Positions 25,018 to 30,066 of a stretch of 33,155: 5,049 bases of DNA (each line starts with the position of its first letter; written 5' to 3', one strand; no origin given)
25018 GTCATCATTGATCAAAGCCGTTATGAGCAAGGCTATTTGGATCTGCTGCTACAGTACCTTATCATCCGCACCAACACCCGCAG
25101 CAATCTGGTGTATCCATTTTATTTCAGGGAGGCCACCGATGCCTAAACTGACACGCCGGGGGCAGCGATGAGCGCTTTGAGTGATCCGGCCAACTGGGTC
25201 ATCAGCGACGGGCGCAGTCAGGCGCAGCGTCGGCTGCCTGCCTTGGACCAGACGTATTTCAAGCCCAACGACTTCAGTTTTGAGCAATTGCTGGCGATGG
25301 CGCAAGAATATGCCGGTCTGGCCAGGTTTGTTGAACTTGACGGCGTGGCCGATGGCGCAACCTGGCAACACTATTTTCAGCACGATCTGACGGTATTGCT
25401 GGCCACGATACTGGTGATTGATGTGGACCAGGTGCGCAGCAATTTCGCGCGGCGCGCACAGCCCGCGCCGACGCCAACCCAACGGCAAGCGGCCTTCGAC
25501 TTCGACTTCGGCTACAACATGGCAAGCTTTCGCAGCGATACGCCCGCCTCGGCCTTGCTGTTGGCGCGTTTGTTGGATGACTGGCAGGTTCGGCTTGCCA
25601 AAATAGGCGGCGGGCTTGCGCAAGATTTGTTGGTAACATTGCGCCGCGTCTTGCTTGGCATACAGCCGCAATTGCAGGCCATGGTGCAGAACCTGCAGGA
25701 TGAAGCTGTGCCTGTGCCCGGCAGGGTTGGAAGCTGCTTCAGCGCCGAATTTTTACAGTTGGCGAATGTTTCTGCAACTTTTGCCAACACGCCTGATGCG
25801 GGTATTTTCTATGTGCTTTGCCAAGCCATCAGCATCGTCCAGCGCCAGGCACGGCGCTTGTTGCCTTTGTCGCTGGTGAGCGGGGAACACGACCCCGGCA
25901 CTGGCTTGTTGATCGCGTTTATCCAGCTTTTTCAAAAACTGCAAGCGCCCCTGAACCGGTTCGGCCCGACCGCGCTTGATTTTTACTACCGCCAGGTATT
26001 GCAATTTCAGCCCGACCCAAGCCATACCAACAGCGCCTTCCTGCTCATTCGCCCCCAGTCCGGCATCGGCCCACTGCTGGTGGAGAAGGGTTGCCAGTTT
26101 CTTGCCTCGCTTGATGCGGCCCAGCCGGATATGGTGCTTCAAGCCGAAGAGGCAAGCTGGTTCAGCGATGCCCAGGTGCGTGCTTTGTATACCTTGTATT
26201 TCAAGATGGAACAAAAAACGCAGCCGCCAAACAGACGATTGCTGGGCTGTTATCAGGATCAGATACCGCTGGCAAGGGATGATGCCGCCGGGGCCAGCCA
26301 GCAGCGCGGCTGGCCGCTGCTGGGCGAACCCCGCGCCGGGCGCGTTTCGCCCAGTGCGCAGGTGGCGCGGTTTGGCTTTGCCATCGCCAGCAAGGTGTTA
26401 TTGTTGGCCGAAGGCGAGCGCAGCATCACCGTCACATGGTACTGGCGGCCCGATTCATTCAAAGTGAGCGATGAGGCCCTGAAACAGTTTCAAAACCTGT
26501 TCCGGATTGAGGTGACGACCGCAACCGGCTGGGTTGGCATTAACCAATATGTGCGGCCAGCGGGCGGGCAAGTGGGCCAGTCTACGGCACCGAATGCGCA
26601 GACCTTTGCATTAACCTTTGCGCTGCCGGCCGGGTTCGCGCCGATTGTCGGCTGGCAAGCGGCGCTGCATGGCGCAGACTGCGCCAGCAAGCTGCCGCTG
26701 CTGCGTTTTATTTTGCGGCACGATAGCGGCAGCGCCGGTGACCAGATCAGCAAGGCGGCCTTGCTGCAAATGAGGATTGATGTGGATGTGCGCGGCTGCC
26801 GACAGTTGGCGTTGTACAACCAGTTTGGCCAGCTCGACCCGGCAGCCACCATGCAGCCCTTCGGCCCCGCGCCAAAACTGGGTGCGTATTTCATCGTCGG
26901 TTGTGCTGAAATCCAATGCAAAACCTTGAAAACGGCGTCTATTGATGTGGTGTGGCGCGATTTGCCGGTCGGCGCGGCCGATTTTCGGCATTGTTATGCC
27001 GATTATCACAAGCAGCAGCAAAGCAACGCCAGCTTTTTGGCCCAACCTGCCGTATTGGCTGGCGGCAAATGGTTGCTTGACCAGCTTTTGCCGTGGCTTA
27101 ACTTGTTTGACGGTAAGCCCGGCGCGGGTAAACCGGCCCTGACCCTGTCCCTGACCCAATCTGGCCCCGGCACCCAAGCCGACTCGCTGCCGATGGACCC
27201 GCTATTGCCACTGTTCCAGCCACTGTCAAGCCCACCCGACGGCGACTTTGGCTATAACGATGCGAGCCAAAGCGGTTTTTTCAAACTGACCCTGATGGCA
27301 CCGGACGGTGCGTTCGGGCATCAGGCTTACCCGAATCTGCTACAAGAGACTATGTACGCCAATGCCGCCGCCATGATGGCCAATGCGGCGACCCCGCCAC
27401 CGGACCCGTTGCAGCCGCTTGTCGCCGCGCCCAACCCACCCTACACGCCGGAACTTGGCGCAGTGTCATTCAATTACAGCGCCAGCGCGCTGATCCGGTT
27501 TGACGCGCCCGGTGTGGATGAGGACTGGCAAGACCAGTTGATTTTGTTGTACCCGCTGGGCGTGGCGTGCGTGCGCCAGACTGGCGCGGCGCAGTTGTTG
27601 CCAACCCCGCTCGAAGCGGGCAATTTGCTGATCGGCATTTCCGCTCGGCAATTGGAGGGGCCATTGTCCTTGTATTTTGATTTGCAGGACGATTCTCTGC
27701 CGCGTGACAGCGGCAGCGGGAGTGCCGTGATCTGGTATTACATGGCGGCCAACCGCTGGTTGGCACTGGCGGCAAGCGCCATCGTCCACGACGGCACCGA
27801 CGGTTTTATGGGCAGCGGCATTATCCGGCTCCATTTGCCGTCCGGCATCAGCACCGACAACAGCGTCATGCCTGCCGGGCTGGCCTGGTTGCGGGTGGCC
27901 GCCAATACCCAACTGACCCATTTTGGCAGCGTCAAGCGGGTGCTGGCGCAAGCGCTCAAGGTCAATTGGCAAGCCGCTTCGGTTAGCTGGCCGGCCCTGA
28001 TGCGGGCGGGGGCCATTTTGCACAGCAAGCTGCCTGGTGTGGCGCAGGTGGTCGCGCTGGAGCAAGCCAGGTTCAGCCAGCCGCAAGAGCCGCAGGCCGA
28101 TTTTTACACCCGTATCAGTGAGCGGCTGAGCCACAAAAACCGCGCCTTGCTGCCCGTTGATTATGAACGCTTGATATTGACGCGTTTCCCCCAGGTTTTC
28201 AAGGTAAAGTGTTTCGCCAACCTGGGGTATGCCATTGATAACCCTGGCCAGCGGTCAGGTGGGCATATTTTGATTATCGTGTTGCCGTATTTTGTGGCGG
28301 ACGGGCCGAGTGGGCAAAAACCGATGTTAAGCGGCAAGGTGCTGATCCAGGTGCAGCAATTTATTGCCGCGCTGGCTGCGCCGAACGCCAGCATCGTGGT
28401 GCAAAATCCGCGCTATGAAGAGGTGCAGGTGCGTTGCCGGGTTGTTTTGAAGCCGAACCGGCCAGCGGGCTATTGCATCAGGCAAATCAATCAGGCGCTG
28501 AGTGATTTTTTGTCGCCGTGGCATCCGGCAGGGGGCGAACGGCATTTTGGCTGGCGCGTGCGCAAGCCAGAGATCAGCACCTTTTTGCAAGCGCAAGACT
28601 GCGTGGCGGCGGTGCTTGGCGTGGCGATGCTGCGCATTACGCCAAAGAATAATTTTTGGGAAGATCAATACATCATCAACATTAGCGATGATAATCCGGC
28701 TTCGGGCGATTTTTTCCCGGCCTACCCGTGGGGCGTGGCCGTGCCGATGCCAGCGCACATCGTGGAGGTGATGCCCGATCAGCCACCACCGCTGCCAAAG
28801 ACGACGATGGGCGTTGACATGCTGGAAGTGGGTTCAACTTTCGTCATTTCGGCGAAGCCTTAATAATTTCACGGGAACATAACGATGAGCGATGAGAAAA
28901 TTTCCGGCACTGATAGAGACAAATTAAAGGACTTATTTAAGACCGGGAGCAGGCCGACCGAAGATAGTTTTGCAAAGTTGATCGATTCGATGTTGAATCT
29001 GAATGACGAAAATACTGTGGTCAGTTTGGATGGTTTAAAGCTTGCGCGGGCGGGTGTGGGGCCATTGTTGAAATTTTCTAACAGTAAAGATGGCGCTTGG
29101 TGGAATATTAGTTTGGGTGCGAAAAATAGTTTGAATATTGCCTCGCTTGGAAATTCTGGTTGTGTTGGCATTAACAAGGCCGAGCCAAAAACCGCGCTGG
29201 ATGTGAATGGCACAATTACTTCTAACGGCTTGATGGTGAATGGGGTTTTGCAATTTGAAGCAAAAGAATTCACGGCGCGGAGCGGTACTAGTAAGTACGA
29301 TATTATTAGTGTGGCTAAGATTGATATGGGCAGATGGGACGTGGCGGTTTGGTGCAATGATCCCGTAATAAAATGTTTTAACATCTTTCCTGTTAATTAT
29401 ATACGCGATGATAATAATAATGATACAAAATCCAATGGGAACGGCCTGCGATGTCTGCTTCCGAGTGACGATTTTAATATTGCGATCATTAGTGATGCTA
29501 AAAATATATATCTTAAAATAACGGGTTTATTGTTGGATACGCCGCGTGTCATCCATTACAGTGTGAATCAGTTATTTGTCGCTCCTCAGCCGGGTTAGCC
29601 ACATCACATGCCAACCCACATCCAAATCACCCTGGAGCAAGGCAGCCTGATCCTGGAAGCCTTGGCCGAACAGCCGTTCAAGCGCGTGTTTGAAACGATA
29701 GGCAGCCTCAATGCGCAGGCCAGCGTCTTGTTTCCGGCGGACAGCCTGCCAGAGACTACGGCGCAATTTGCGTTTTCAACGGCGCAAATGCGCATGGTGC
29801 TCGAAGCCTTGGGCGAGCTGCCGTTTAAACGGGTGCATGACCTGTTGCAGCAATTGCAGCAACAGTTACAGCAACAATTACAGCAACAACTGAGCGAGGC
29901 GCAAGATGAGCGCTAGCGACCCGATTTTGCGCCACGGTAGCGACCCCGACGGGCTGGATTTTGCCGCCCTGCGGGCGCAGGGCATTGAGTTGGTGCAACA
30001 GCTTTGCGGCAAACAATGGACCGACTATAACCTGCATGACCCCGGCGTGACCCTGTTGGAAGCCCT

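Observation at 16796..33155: Phage-tail-like extracellular contractile injection system (eCIS) structural operon with non-Afp/PVC gene order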

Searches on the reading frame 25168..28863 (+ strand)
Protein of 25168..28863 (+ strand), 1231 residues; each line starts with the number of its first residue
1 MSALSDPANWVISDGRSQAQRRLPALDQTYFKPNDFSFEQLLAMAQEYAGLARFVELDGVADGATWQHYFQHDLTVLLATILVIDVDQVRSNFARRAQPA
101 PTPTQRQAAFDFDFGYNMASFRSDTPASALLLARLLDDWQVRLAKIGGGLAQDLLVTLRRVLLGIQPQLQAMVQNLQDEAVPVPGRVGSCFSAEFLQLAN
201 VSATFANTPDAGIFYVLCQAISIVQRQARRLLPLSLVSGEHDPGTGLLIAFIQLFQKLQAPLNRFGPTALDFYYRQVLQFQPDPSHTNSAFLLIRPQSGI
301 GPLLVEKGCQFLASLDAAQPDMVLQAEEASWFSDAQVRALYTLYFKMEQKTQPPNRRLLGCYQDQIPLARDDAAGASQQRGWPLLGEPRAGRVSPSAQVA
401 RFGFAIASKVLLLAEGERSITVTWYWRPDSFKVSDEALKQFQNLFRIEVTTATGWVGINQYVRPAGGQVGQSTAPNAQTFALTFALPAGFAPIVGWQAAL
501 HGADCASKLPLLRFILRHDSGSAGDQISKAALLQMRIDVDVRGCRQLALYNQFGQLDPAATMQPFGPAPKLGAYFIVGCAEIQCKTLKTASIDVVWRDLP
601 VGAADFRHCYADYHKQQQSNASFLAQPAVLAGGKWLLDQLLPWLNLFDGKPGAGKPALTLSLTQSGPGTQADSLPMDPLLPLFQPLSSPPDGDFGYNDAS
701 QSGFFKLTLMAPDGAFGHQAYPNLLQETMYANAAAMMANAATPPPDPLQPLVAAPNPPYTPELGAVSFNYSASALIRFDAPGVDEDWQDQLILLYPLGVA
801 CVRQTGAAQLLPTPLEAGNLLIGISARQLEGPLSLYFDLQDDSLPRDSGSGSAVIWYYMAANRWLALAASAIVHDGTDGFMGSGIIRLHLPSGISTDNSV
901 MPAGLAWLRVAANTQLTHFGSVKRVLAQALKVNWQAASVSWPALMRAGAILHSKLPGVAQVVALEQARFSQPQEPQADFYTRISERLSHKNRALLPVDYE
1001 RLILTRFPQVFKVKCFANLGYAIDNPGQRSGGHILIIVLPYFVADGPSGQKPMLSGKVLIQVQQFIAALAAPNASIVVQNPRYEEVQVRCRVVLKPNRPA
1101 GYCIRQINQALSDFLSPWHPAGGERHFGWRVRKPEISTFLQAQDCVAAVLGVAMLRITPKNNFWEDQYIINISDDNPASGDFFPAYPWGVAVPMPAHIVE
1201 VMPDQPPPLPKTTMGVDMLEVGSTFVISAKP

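Call 6: search_protein_families(library=pfam, proteins=[window:25168-28863:+], max_evalue=0.01)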
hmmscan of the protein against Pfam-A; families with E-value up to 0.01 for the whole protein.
window:25168-28863:+ (1231 aa): 0 families

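Call 7: search_protein_families(library=ncbifam, proteins=[window:25168-28863:+], max_evalue=0.01)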
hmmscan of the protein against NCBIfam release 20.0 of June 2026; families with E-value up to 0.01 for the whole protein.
window:25168-28863:+ (1231 aa): 1 family
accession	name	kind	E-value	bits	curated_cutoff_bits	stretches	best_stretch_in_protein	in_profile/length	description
TIGR02243.1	TIGR02243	equivalog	2.5e-06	26.3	155.8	1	950-1149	461-653/659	putative baseplate assembly protein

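Call 8: search_protein_families(library=phrogs, proteins=[window:25168-28863:+], max_evalue=0.01)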
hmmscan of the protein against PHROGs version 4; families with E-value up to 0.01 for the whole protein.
window:25168-28863:+ (1231 aa): 1 family
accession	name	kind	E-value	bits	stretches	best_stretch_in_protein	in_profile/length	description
phrog_33902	-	unknown function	3.1e-09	36.1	1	951-1119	795-956/1020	-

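Call 11: search_solved_structures(query=window:25168-28863:+, max_evalue=0.1)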
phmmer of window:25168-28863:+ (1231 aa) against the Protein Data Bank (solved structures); distinct sequences matched with E-value up to 0.1: 7.
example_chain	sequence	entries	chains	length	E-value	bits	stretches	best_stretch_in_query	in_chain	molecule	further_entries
9rce_A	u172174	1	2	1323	1.1e-105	357.6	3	440-1231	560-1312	Baseplate protein J-like domain-containing protein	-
7b5h_AH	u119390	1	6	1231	2.1e-63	217.5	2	754-1151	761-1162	All3317 protein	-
7aeb_G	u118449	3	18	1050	8.1e-57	195.6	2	744-1148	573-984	Baseplate_J domain-containing protein | Baseplate protein J-like domain-containing protein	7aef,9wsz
9qgl_A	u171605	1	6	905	5.1e-23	83.7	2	854-1119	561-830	Photorhabdus luminescens subsp. laumondii TTO1 complete genome segment 6/17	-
6j0n_J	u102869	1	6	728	1.2e-14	56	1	852-1119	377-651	Pvc11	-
6rao_I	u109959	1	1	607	9.8e-12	46.3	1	807-1119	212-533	Afp11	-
9gtp_1K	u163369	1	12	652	0.0012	19.5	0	947-1135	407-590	Baseplate protein J-like domain-containing protein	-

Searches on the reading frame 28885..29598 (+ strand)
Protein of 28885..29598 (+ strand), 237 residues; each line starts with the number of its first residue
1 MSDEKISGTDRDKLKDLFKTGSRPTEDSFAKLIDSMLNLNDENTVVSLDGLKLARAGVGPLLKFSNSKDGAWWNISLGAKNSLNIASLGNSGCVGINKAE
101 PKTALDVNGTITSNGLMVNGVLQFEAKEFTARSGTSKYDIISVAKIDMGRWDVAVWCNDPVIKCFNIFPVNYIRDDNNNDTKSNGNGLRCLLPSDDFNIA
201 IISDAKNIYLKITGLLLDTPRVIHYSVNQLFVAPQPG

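Call 6: search_protein_families(library=pfam, proteins=[window:28885-29598:+], max_evalue=0.01)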
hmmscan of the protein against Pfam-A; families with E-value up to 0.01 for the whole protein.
window:28885-29598:+ (237 aa): 0 families

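Call 7: search_protein_families(library=ncbifam, proteins=[window:28885-29598:+], max_evalue=0.01)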
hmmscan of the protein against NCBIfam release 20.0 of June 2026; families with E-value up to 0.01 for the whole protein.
window:28885-29598:+ (237 aa): 0 families

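Call 8: search_protein_families(library=phrogs, proteins=[window:28885-29598:+], max_evalue=0.01)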
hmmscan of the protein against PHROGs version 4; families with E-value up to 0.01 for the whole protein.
window:28885-29598:+ (237 aa): 1 family
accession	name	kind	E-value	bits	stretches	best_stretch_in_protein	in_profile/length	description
phrog_29752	-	unknown function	0.0077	17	0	43-124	51-139/195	-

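Call 16: search_solved_structures(query=window:28885-29598:+, max_evalue=1)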
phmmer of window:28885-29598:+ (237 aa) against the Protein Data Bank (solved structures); distinct sequences matched with E-value up to 1: 2.
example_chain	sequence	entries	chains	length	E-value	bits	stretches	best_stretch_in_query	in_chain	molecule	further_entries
7b5h_AE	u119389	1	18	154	0.075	15.8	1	11-42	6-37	All3316 protein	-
1vl7_A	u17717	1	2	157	0.58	12.9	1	192-233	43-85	hypothetical protein alr5027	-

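Call 45: find_homologous_proteins(query=window:28885-29598:+, max_evalue=0.001)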
Query window:28885-29598:+ (237 aa): 1 proteins with E <= 0.001 among 247 candidates.
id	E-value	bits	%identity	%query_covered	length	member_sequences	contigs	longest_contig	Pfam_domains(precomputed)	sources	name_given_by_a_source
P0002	9.2e-154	528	100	100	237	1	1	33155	-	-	-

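Call 50: search_solved_structures(query=A1, max_evalue=1, show_alignments=2)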
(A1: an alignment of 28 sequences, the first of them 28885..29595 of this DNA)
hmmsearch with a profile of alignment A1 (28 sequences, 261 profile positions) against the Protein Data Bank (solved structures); distinct sequences matched with E-value up to 1: 9.
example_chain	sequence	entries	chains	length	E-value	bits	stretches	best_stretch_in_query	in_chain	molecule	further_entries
8ond_A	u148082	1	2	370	1.6e-08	37.4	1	62-122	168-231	bd2133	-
7b5h_AE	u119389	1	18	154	6.7e-07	32.2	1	1-40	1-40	All3316 protein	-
8ojn_C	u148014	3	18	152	5e-06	29.3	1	80-119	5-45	Cell wall surface anchor family protein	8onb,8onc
8uur_A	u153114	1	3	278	0.065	15.8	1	7-29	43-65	AfpX13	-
8oml_A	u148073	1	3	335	0.095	15.3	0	89-120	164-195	Cell wall surface anchor family protein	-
8ol4_A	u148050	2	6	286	0.21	14.1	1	81-125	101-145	Cell wall surface anchor family protein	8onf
9qgo_A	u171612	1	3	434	0.29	13.7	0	7-29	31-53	Tail fiber protein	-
8on4_A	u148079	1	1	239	0.67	12.5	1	89-120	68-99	Cell wall surface anchor family protein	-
7dc3_A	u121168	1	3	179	0.75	12.3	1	97-131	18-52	Isoform 2 of Myelin regulatory factor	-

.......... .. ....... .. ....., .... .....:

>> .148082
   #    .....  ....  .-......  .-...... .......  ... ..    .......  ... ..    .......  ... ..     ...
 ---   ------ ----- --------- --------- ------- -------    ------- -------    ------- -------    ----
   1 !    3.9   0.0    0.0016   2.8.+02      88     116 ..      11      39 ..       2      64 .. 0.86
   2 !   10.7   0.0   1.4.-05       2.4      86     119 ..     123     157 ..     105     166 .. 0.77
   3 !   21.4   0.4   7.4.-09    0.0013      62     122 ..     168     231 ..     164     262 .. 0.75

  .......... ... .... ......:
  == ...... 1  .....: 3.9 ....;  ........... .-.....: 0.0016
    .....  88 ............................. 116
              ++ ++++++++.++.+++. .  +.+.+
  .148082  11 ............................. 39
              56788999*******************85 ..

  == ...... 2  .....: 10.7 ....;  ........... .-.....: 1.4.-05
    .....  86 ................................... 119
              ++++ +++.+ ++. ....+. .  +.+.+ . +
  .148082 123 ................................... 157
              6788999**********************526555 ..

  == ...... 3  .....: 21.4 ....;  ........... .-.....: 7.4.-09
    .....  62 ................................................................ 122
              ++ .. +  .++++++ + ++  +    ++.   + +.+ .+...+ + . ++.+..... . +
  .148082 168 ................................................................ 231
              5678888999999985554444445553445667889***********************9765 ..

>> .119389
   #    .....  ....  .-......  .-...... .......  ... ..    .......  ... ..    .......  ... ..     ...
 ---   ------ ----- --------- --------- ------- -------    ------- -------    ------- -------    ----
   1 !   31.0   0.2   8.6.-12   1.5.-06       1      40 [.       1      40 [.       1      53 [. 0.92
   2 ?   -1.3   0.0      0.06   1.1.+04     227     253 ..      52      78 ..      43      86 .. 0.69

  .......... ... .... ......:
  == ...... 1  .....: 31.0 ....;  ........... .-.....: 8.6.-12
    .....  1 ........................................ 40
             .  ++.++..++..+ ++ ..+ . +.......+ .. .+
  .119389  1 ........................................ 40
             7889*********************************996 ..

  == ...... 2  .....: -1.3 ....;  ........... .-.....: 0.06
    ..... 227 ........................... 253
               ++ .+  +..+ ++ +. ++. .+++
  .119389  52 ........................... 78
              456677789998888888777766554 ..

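Call 51: search_protein_families(library=pfam, alignment_id=A1, max_evalue=0.01)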
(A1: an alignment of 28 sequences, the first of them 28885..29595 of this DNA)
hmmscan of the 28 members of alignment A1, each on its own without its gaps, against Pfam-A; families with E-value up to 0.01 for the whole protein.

A. member 1, window:28885-29595:+ (237 aa): 0 families

B. families by the number of members that match (of 28 scanned): 1 family
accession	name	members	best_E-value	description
PF07484.17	Collar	1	1.5e-16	Phage Tail Collar Domain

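Call 92: predict_structure(protein=window:28885-29595:+)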
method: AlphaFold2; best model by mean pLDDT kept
length: 237 residues; sequences in the alignment: 1
mean_pLDDT: 33.4   pTM: 0.22
mean pLDDT of the five models: 33.4, 31.5, 31.1, 30.0, 28.8
residues with pLDDT >= 90: 0; 70-90: 0; 50-70: 4; < 50: 233
segments of 3 or more residues with pLDDT < 50: 1-8, 10-30, 34-237
pLDDT, mean of each block of 10 residues (from residue 1): 39 45 44 46 33 31 33 32 28 25 32 31 32 29 33 33 32 30 31 38 36 33 29 24
secondary structure, 60 per line:
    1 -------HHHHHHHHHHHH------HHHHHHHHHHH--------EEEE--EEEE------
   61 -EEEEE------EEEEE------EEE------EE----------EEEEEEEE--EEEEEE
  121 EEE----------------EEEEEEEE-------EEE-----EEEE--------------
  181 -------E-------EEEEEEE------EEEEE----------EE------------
elements in order: H8-19 H26-36 E45-48 E51-54 E62-66 E73-77 E84-86 E105-112 E115-123 E140-147 E155-157 E163-166 E196-202 E209-213

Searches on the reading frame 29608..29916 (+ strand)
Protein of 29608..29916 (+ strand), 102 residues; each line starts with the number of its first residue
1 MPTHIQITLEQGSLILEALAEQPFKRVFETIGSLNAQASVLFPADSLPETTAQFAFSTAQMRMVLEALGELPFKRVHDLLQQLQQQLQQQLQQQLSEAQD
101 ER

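Call 6: search_protein_families(library=pfam, proteins=[window:29608-29916:+], max_evalue=0.01)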
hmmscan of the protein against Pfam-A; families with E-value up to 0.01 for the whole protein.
window:29608-29916:+ (102 aa): 0 families

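Call 7: search_protein_families(library=ncbifam, proteins=[window:29608-29916:+], max_evalue=0.01)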
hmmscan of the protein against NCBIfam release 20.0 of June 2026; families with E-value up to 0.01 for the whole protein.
window:29608-29916:+ (102 aa): 0 families

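Call 8: search_protein_families(library=phrogs, proteins=[window:29608-29916:+], max_evalue=0.01)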
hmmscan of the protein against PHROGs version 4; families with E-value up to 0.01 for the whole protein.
window:29608-29916:+ (102 aa): 0 families

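Call 52: search_protein_families(library=pfam, alignment_id=A2, max_evalue=0.01)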
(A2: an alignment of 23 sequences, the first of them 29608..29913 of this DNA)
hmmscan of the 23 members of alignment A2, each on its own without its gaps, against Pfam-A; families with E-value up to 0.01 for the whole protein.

A. member 1, window:29608-29913:+ (102 aa): 0 families

B. families by the number of members that match (of 23 scanned): 0 families
